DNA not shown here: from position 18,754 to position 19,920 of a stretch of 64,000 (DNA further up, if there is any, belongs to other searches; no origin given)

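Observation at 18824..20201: Low-GC two-gene cassette of unknown function inserted next to the rpsF operon: candidate novel defense or toxin-antitoxin module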

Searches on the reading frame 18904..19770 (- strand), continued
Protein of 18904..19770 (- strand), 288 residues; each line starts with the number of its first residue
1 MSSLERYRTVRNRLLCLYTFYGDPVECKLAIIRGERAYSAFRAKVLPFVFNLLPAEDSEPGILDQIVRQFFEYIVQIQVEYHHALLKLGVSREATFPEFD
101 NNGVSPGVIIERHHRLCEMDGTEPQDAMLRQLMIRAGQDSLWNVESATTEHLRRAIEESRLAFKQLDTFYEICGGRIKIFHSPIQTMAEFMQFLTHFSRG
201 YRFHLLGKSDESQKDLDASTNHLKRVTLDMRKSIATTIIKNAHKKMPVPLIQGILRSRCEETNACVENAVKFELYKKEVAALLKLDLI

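Call 76: find_encoding_contigs(protein=P0007, flank=10000, max_places=3)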
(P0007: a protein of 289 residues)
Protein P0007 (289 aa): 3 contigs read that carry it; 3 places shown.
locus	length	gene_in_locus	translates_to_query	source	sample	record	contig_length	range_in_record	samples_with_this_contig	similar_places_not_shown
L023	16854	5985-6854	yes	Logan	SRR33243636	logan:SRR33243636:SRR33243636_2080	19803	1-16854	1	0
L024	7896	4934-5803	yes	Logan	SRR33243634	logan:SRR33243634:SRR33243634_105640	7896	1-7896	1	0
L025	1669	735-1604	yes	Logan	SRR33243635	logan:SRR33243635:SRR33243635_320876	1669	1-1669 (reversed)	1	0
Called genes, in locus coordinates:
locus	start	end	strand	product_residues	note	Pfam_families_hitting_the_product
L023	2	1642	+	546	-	?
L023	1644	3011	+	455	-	PF13401:AAA_22 (faint), PF00448:SRP54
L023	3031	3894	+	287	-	PF10609:ParA, PF00142:Fer4_NifH, PF01656:CbiA, PF02374:ArsA_ATPase (weak), PF06564:CBP_BcsQ (weak), PF09140:MipZ (weak), PF13614:AAA_31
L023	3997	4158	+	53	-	-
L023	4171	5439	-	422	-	PF01979:Amidohydro_1, PF12890:DHOase, PF01026:TatD_DNase (weak), PF07969:Amidohydro_3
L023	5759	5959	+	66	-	-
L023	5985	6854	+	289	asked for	-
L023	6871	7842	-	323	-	PF02729:OTCace_N, PF00185:OTCace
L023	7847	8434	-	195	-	PF00156:Pribosyltran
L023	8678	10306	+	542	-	PF00890:FAD_binding_2, PF01266:DAO, PF12831:FAD_oxidored (faint), PF13450:NAD_binding_8 (faint)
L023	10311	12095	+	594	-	PF02776:TPP_enzyme_N, PF00205:TPP_enzyme_M, PF02775:TPP_enzyme_C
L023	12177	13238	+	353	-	PF13088:BNR_2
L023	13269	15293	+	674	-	PF00999:Na_H_Exchanger, PF02080:TrkA_C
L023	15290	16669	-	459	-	PF00067:p450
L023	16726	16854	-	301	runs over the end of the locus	PF06314:ADC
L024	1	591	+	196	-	?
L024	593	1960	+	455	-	PF13401:AAA_22 (faint), PF00448:SRP54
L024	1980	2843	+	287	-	PF10609:ParA, PF00142:Fer4_NifH, PF01656:CbiA, PF02374:ArsA_ATPase (weak), PF06564:CBP_BcsQ (weak), PF09140:MipZ (weak), PF13614:AAA_31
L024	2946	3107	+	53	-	-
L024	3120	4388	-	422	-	PF01979:Amidohydro_1, PF12890:DHOase, PF01026:TatD_DNase (weak), PF07969:Amidohydro_3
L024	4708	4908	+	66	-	-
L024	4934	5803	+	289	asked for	-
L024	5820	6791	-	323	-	PF02729:OTCace_N, PF00185:OTCace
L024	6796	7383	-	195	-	PF00156:Pribosyltran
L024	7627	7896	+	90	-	?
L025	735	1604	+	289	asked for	-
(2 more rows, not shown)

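Call 82: search_protein_families(library=padloc, proteins=[L012:11121-12179:+, L012:12216-13220:+, L012:13253-13708:-, L012:13752-14234:-, L012:14526-15209:+, L021:11962-12261:-, L021:12719-13693:-, L021:18417-19127:-, L021:19127-20233:-, L008:4799-5443:+], max_evalue=0.001)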
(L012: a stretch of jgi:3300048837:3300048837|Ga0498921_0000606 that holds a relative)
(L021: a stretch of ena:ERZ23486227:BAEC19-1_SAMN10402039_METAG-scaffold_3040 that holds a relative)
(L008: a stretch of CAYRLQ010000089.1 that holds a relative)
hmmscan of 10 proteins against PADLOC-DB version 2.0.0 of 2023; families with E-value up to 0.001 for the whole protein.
L012:11121-12179:+ (352 aa): 9 families
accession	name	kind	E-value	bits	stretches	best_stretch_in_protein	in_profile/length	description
PDLC05006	PDC-S35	-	4.4e-12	43.9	1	154-348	23-219/231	-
PDLC05005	PDC-S35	-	8.6e-11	40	1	205-332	109-237/264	-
PDLC05004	PDC-S35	-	2.8e-09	35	1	201-346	106-250/265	-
PDLC05007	PDC-S35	-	5.8e-09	34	1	181-332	102-252/278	-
PDLC05003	PDC-S35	-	1.3e-07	29.4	1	179-333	54-215/245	-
PDLC00731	Effector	-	2.7e-07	27.9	1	203-349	143-292/306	TIR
PDLC02371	PycTIR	-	3.7e-06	24.5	1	201-349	138-276/288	-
PDLC00732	Effector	-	5.2e-05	20.3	1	257-343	195-284/301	TIR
PDLC00729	Effector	-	0.00047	17.7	1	271-335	61-126/310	TIR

L012:12216-13220:+ (334 aa): 0 families

L012:13253-13708:- (151 aa): 0 families

L012:13752-14234:- (160 aa): 0 families

L012:14526-15209:+ (227 aa): 0 families

L021:11962-12261:- (99 aa): 4 families
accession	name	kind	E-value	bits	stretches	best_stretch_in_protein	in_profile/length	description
PDLC04902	PDC-S09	-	3.7e-21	73.2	1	1-98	1-96/97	-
PDLC04905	PDC-S09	-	3.3e-19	67.1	1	1-98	1-100/101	-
PDLC04904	PDC-S09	-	2e-18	64.5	1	5-94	9-96/104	-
PDLC04906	PDC-S09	-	8.6e-15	52.9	1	13-93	16-95/98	-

L021:12719-13693:- (324 aa): 0 families

L021:18417-19127:- (236 aa): 5 families
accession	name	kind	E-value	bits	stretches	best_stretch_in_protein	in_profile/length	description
PDLC04188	HEC-01B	-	2.6e-74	247.8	1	1-235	12-227/230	-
PDLC04190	HEC-01B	-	1.7e-52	176.1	1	1-186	1-168/168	-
PDLC04187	HEC-01B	-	1.6e-26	91.7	1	80-233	4-165/166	-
PDLC04186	HEC-01B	-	2.5e-20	71.1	1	76-234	42-192/196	-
PDLC04189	HEC-01B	-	3.2e-17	61.1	1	5-231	5-221/223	-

L021:19127-20233:- (368 aa): 96 families (the best 25 are shown)
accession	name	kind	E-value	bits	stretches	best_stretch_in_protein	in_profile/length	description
PDLC04175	HEC-01A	-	8.2e-137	454.1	1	3-367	4-362/363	-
PDLC04174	HEC-01A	-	6.7e-101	335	1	103-367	2-262/264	-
PDLC04177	HEC-01A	-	3.5e-56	188.9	2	152-366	178-391/393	-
PDLC04178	HEC-01A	-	1.2e-41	141.1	1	3-344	7-360/399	-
PDLC04176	HEC-01A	-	1.6e-41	140.9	1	4-365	2-367/371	-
PDLC04183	HEC-01A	-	2.4e-35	120.3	2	131-365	163-400/402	-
PDLC04135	mad3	-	9.1e-34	115.6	1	5-362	2-373/374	mads_3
PDLC04182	HEC-01A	-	1.8e-31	107.5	2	147-333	184-367/406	-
PDLC02980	AriA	-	1.3e-27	95.6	1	27-318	1-304/304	-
PDLC04179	HEC-01A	-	1.9e-27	94.5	2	172-367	259-455/459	-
PDLC04180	HEC-01A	-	6.3e-27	92.7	1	6-337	4-343/382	-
PDLC04391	PDC-M07A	-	4.4e-25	86.5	2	148-362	178-400/412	-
PDLC04184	HEC-01A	-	4.3e-24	83.4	2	131-308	189-370/464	-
PDLC04392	PDC-M07A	-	1.5e-21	74.9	2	147-330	183-367/432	-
PDLC04541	PDC-M25A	-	5e-21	73.2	1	5-319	2-312/380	-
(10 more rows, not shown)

L008:4799-5443:+ (214 aa): 0 families

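Call 86: search_protein_families(library=pfam, proteins=[L014:3-815:+, L014:3709-3936:+, L004:2-154:+, L008:4799-5443:+, L021:12719-13693:-], max_evalue=0.001)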
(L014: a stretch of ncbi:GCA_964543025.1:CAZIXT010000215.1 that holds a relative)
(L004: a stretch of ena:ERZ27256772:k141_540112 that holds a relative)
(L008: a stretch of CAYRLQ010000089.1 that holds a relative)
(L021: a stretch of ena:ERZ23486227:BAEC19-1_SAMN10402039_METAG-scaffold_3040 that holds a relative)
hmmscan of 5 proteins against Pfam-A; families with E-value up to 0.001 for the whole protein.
L014:3-815:+ (270 aa): 1 family
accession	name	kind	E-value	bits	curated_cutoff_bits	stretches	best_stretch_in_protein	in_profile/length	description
PF00180.25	Iso_dh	-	1e-60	206.3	27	1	3-265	121-348/348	Isocitrate/isopropylmalate dehydrogenase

L014:3709-3936:+ (76 aa): 2 families
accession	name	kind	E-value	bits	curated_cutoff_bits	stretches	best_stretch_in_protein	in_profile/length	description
PF03446.21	NAD_binding_2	-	9.8e-15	55.4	21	1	7-75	1-61/161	NAD binding domain of 6-phosphogluconate dehydrogenase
PF01488.26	Shikimate_DH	-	0.00057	20.4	24.3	1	4-68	11-74/138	Shikimate / quinate 5-dehydrogenase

L004:2-154:+ (50 aa): 0 families

L008:4799-5443:+ (214 aa): 0 families

L021:12719-13693:- (324 aa): 0 families

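Call 90: find_related_loci(query=A5, collection=viral_contigs, flank=10000)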
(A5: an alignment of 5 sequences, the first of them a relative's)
Query A5 (275 aa) in viral_contigs; peptide patterns used: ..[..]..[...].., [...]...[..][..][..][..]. (x = any residue, [..] = any of these).
65 stretches matched a pattern, but none encodes a relative of the query by tblastn (E <= 1e-3).
